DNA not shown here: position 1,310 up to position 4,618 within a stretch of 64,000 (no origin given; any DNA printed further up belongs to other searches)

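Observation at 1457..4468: One polypeptide with two complete, apparently catalytic PilB/GspE secretion-ATPase cores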

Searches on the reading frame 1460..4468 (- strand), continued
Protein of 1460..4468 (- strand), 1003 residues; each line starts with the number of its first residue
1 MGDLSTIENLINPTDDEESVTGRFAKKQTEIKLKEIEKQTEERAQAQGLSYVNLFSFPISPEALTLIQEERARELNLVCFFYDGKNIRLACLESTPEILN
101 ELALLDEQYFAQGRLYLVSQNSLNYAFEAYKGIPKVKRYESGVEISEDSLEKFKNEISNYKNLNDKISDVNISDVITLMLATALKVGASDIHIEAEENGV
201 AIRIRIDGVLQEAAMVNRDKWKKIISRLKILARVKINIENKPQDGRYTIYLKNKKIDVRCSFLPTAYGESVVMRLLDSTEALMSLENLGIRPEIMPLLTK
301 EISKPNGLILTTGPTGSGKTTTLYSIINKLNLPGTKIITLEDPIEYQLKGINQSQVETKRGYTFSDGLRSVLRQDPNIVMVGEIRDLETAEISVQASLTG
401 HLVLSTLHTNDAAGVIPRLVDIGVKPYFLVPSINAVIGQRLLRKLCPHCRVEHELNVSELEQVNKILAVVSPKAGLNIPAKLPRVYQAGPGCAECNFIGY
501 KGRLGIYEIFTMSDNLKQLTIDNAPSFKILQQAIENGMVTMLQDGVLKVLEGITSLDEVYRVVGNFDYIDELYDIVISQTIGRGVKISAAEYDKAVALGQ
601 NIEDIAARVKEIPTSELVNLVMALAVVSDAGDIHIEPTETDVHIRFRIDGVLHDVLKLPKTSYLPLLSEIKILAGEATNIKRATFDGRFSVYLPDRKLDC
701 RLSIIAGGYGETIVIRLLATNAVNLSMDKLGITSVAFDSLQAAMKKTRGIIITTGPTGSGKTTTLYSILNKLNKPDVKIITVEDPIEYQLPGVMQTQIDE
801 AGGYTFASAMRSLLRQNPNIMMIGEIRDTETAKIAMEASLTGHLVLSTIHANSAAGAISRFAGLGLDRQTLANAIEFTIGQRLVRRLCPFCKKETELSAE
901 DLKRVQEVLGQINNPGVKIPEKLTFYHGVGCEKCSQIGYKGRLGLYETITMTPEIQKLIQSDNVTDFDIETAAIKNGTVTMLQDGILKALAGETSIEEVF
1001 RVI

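Call 45: find_related_loci(query=window:1460-4468:-, collection=genome_contigs, flank=10000)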
Query window:1460-4468:- (1003 aa) in genome_contigs; peptide patterns used: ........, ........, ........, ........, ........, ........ (x = any residue, [..] = any of these).
340 stretches matched a pattern; 224 encode a relative of the query (tblastn E <= 1e-3); the best 80 are kept; 80 distinct loci.
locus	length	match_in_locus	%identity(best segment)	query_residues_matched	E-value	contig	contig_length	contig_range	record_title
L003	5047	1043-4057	84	1-1003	0e+0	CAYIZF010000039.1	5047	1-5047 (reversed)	MAG TPA_asm: uncultured Gammaproteobacteria bacterium isolate ERP122455_co1_171 genome assembly, contig: NODE_6882_lengt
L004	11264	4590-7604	84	1-1003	0e+0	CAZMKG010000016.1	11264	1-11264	MAG TPA_asm: uncultured Gammaproteobacteria bacterium isolate SRP263991_co7_264 genome assembly, contig: NODE_11466_leng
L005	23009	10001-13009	83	1-1003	0e+0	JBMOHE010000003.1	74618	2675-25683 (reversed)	MAG: Patescibacteria group bacterium isolate Deming_bin.335 contig499, whole genome shotgun sequence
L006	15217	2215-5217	80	3-1003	0e+0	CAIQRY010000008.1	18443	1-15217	uncultured bacterium isolate AM-lipid-02-D9_bin-0787 genome assembly, contig: bin-0787:08/68, whole genome shotgun seque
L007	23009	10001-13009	79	1-1003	0e+0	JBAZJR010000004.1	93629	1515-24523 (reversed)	MAG: Patescibacteria group bacterium isolate SO_2017_LW4_124 scaffold_731_c1_LW137-91_2017, whole genome shotgun sequenc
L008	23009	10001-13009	79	1-1003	0e+0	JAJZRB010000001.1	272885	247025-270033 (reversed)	MAG: bacterium isolate SKS1.bin72 NODE_26_length_272885_cov_4.865577, whole genome shotgun sequence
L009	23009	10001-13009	79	1-1003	0e+0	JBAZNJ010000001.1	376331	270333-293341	MAG: Patescibacteria group bacterium isolate SO_2017_LW4_64 scaffold_72_c1_LW137-91_2017, whole genome shotgun sequence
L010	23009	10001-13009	78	1-1003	0e+0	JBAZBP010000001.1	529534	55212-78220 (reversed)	MAG: Patescibacteria group bacterium isolate SO_2017_GW1_115 NODE_100_length_529534_cov_2.059285_OW334_2017, whole genom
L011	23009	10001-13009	78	1-1003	0e+0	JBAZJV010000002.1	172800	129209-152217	MAG: Patescibacteria group bacterium isolate SO_2017_LW4_128 scaffold_278_c1_LW137-91_2017, whole genome shotgun sequenc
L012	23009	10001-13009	78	1-1003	0e+0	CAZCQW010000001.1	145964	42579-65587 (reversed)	MAG TPA_asm: uncultured Gammaproteobacteria bacterium isolate SRP285395_co1_539 genome assembly, contig: NODE_75_length_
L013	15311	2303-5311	77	1-1003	0e+0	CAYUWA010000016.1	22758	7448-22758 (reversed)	MAG TPA_asm: uncultured Gammaproteobacteria bacterium isolate binchicken_co113_83 genome assembly, contig: NODE_2508_len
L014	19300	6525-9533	80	1-1003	0e+0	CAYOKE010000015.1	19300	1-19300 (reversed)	MAG TPA_asm: uncultured Gammaproteobacteria bacterium isolate SRP263991_co1_502 genome assembly, contig: NODE_4061_lengt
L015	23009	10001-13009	77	1-1003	0e+0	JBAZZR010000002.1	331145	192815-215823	MAG: Patescibacteria group bacterium isolate SO_2017_GW3_20 scaffold_3_c2_OW296A_2017, whole genome shotgun sequence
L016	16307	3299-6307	79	1-1003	0e+0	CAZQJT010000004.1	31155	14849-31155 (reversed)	MAG TPA_asm: uncultured Gammaproteobacteria bacterium isolate binchicken_co39_618 genome assembly, contig: NODE_3477_len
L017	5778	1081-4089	79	1-1003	0e+0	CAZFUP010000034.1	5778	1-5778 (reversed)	MAG TPA_asm: uncultured Gammaproteobacteria bacterium isolate SRP239243_co1_442 genome assembly, contig: NODE_25048_leng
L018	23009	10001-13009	77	1-1003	0e+0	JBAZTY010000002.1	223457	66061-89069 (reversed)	MAG: Patescibacteria group bacterium isolate SO_2017_GW1_214 NODE_441_length_223457_cov_2.688940_OW334_2017, whole genom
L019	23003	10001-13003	77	1-1003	0e+0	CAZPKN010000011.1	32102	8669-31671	MAG TPA_asm: uncultured Gammaproteobacteria bacterium isolate binchicken_co212_18 genome assembly, contig: NODE_2012_len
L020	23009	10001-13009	77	1-1003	0e+0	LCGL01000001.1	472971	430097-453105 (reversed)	MAG: Candidatus Falkowbacteria bacterium GW2011_GWF2_43_32 UV95_C0001, whole genome shotgun sequence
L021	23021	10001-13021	75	1-1003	0e+0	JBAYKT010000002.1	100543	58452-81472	MAG: Patescibacteria group bacterium isolate SO_2016_GW1_86 scaffold00472_OW334_2016, whole genome shotgun sequence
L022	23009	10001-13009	76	1-1003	0e+0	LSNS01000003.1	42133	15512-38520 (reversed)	MAG: Parcubacteria group bacterium M6-OD1-4 Contig3808, whole genome shotgun sequence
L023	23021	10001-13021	75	1-1003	0e+0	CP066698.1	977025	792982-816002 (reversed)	MAG: Candidatus Falkowbacteria bacterium isolate NC_groundwater_1683_Pr3_B-0.1um_40_26 chromosome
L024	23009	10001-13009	76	1-1003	0e+0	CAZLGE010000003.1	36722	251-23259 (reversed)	MAG TPA_asm: uncultured Gammaproteobacteria bacterium isolate binchicken_co269_228 genome assembly, contig: NODE_959_len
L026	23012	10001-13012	75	1-1003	0e+0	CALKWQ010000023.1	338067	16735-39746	MAG TPA_asm: uncultured bacterium isolate SRR6007447_bin.26_CONCOCT_v1.1_MAG genome assembly, contig: ERZ724101.3, whole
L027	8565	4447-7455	75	1-1003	0e+0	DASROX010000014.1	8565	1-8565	MAG TPA_asm: Candidatus Saccharimonadales bacterium isolate SMAG_U10279 k141_260024, whole genome shotgun sequence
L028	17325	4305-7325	75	1-1003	0e+0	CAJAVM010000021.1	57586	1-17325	uncultured bacterium isolate Loc080925-6m_bin-0519 genome assembly, contig: bin-0519:21/27, whole genome shotgun sequenc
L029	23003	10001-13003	75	1-1003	0e+0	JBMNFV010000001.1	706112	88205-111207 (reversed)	MAG: Patescibacteria group bacterium isolate SBF912LR0FQ0006 contig_46519, whole genome shotgun sequence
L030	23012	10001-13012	75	1-1003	0e+0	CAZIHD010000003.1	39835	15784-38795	MAG TPA_asm: uncultured Gammaproteobacteria bacterium isolate SRP089250_co1_144 genome assembly, contig: NODE_1394_lengt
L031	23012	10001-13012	74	1-1003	0e+0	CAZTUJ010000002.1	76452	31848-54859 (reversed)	MAG TPA_asm: uncultured Gammaproteobacteria bacterium isolate SRP272421_co2_96 genome assembly, contig: NODE_429_length_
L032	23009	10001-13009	76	1-1003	0e+0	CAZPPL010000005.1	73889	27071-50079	MAG TPA_asm: uncultured Gammaproteobacteria bacterium isolate SRP128015_co4_28 genome assembly, contig: NODE_70_length_7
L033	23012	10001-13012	73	1-1003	0e+0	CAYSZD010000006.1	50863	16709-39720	MAG TPA_asm: uncultured Gammaproteobacteria bacterium isolate SRP263991_co7_112 genome assembly, contig: NODE_659_length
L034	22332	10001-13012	73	1-1003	0e+0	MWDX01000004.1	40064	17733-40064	MAG: Parcubacteria group bacterium ADurb.Bin115 BWX82_contig000004, whole genome shotgun sequence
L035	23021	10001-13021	75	1-1003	0e+0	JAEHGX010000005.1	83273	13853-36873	Candidatus Falkowbacteria bacterium S5_I03 S5_I03__5, whole genome shotgun sequence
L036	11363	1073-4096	73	1-1003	0e+0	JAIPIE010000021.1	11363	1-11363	MAG: Patescibacteria group bacterium isolate Tobar13.5m-G67 Tobar13-5m-C6504, whole genome shotgun sequence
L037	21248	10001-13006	72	1-1003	0e+0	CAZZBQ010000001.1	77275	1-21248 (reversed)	MAG TPA_asm: uncultured Gammaproteobacteria bacterium isolate SRP294416_co1_773 genome assembly, contig: NODE_366_length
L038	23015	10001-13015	73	1-1003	0e+0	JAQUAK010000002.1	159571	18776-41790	MAG: Patescibacteria group bacterium isolate STC_82 NODE_227_length_159571_cov_7.346065_Sandtown_C, whole genome shotgun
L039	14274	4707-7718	71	1-1003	0e+0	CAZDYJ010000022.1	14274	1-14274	MAG TPA_asm: uncultured Gammaproteobacteria bacterium isolate binchicken_co39_574 genome assembly, contig: NODE_10270_le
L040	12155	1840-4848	71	1-1003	0e+0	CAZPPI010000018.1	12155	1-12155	MAG TPA_asm: uncultured Gammaproteobacteria bacterium isolate SRP294416_co1_755 genome assembly, contig: NODE_11378_leng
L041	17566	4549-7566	71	1-1003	0e+0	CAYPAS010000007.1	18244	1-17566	MAG TPA_asm: uncultured Gammaproteobacteria bacterium isolate binchicken_co206_313 genome assembly, contig: NODE_4210_le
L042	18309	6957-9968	72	1-1003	0e+0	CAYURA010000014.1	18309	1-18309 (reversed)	MAG TPA_asm: uncultured Gammaproteobacteria bacterium isolate SRP192927_co2_129 genome assembly, contig: NODE_4841_lengt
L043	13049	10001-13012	70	1-1003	0e+0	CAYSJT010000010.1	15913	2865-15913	MAG TPA_asm: uncultured Gammaproteobacteria bacterium isolate binchicken_co246_376 genome assembly, contig: NODE_4728_le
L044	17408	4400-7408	71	1-1003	0e+0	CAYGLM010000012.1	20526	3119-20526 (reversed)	MAG TPA_asm: uncultured Gammaproteobacteria bacterium isolate ERP113451_co4_283 genome assembly, contig: NODE_1301_lengt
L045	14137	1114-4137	71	1-1003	0e+0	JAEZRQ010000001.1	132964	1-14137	MAG: Candidatus Parcubacteria bacterium isolate OH_PDB_195 k127_1009789, whole genome shotgun sequence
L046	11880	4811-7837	71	1-1003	0e+0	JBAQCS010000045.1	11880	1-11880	MAG: Patescibacteria group bacterium isolate MFD12010_ilm_asm_bin15 k127_163623, whole genome shotgun sequence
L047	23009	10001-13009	77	1-1003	0e+0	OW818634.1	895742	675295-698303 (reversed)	metagenome genome assembly, chromosome: 1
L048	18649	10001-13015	70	1-1003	0e+0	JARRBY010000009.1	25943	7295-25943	MAG: Patescibacteria group bacterium isolate DJKA110_ANT-KO_bin.16 scaffold_448, whole genome shotgun sequence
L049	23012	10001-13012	71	1-1003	0e+0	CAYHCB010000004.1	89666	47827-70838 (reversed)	MAG TPA_asm: uncultured Gammaproteobacteria bacterium isolate ERP119702_co1_231 genome assembly, contig: NODE_149_length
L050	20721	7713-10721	77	1-1003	0e+0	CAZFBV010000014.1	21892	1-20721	MAG TPA_asm: uncultured Gammaproteobacteria bacterium isolate SRP170004_co1_568 genome assembly, contig: NODE_3614_lengt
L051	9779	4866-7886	70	1-1003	0e+0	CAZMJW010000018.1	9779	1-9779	MAG TPA_asm: uncultured Gammaproteobacteria bacterium isolate binchicken_co39_573 genome assembly, contig: NODE_16216_le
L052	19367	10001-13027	70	1-1003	0e+0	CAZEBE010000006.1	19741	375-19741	MAG TPA_asm: uncultured Gammaproteobacteria bacterium isolate SRP192927_co1_989 genome assembly, contig: NODE_5518_lengt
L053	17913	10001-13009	70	1-1003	0e+0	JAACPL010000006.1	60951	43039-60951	MAG: Candidatus Falkowbacteria bacterium isolate CG_2015-02_33_13 CG_2015-02_curated_scaffold_240, whole genome shotgun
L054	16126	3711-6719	70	1-1003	0e+0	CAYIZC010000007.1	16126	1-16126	MAG TPA_asm: uncultured Gammaproteobacteria bacterium isolate ERP122455_co1_170 genome assembly, contig: NODE_713_length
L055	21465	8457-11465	69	1-1003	0e+0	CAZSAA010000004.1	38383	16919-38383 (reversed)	MAG TPA_asm: uncultured Gammaproteobacteria bacterium isolate SRP192927_co2_182 genome assembly, contig: NODE_1246_lengt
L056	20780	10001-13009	75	1-1003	0e+0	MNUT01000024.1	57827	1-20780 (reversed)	MAG: Candidatus Falkowbacteria bacterium CG1_02_37_21 cg1_0.2_scaffold_237_c, whole genome shotgun sequence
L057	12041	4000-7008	69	1-1003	0e+0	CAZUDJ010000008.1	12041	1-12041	MAG TPA_asm: uncultured Gammaproteobacteria bacterium isolate binchicken_co59_88 genome assembly, contig: NODE_12384_len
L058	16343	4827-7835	69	1-1003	0e+0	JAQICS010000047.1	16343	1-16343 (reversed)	MAG: Patescibacteria group bacterium isolate GH54 k119_222778, whole genome shotgun sequence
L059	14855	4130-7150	75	1-1003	0e+0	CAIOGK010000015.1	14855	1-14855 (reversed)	Candidatus Falkowbacteria bacterium isolate Loclat_bin-04004 genome assembly, contig: bin-04004:015/137, whole genome sh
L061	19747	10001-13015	66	1-1003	0e+0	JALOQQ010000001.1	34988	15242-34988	MAG: Planctomycetota bacterium isolate Prado159 scaffold_495, whole genome shotgun sequence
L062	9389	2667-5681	67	1-1003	0e+0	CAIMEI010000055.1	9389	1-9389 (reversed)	Candidatus Falkowbacteria bacterium isolate AlinenLipids_bin-9750 genome assembly, contig: bin-9750:055/189, whole genom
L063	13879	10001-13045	67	4-1003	0e+0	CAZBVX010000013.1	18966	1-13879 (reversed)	MAG TPA_asm: uncultured Gammaproteobacteria bacterium isolate SRP294416_co1_736 genome assembly, contig: NODE_5793_lengt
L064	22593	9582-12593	67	1-1003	0e+0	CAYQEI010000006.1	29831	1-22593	MAG TPA_asm: uncultured Gammaproteobacteria bacterium isolate binchicken_co45_752 genome assembly, contig: NODE_2309_len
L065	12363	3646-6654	87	1-1003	0e+0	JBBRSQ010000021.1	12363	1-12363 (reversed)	MAG: Patescibacteria group bacterium isolate La2_metabat2.105 La2_metabat2.105_K_338568L12363_cov_29.4192, whole genome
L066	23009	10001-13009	72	1-1003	0e+0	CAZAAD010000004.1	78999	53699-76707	MAG TPA_asm: uncultured Gammaproteobacteria bacterium isolate SRP263991_co1_89 genome assembly, contig: NODE_236_length_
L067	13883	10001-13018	67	1-1003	0e+0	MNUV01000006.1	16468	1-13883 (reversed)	MAG: Candidatus Falkowbacteria bacterium CG1_02_41_21 cg1_0.2_scaffold_3107_c, whole genome shotgun sequence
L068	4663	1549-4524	67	11-1003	0e+0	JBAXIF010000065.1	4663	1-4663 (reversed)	MAG: Candidatus Falkowbacteria bacterium isolate ELA342 MAG342_65, whole genome shotgun sequence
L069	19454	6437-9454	66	1-1003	0e+0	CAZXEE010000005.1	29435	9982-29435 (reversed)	MAG TPA_asm: uncultured Gammaproteobacteria bacterium isolate SRP192927_co4_30 genome assembly, contig: NODE_2604_length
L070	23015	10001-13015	66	1-1003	0e+0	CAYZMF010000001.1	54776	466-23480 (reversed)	MAG TPA_asm: uncultured Gammaproteobacteria bacterium isolate binchicken_co157_726 genome assembly, contig: NODE_965_len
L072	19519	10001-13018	66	1-1003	0e+0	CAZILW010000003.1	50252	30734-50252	MAG TPA_asm: uncultured Gammaproteobacteria bacterium isolate SRP241326_co1_352 genome assembly, contig: NODE_1138_lengt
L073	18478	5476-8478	79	3-1003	0e+0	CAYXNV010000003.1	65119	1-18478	MAG TPA_asm: uncultured Gammaproteobacteria bacterium isolate SRP167671_co1_111 genome assembly, contig: NODE_451_length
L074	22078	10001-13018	65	1-1003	0e+0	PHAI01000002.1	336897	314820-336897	MAG: Candidatus Falkowbacteria bacterium HGW-Falkowbacteria-1 08E140C01_scaffold_54, whole genome shotgun sequence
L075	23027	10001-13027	67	1-1003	0e+0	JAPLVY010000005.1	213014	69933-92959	MAG: Candidatus Falkowbacteria bacterium isolate LacPavin_0818_WC55_MAG_40_9 LacPavin_0818_WC55_scaffold_42013, whole ge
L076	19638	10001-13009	67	1-1003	0e+0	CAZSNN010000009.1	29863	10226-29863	MAG TPA_asm: uncultured Gammaproteobacteria bacterium isolate binchicken_co45_657 genome assembly, contig: NODE_2301_len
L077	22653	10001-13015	68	1-1003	0e+0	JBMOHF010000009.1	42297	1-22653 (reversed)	MAG: Patescibacteria group bacterium isolate Deming_bin.338 contig1627, whole genome shotgun sequence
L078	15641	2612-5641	67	1-1003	0e+0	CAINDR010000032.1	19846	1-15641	Candidatus Falkowbacteria bacterium isolate Loclat_bin-10343 genome assembly, contig: bin-10343:32/64, whole genome shot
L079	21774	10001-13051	65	1-1003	0e+0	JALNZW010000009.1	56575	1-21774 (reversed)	MAG: Patescibacteria group bacterium isolate SO_2017_LW2 bin 120 scaffold_1270_c1_LW138R_2017, whole genome shotgun sequ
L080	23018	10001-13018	65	1-1003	0e+0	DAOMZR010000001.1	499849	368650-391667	MAG TPA_asm: bacterium isolate AMR_MDS_3994 NODE_1_length_499849_cov_113.060813, whole genome shotgun sequence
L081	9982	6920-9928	66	1-1003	0e+0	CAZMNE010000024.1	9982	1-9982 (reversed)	MAG TPA_asm: uncultured Gammaproteobacteria bacterium isolate binchicken_co173_189 genome assembly, contig: NODE_22764_l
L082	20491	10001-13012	79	1-1003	0e+0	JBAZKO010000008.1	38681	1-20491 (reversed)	MAG: Patescibacteria group bacterium isolate SO_2017_LW4_145 scaffold_1802_c2_LW137-91_2017, whole genome shotgun sequen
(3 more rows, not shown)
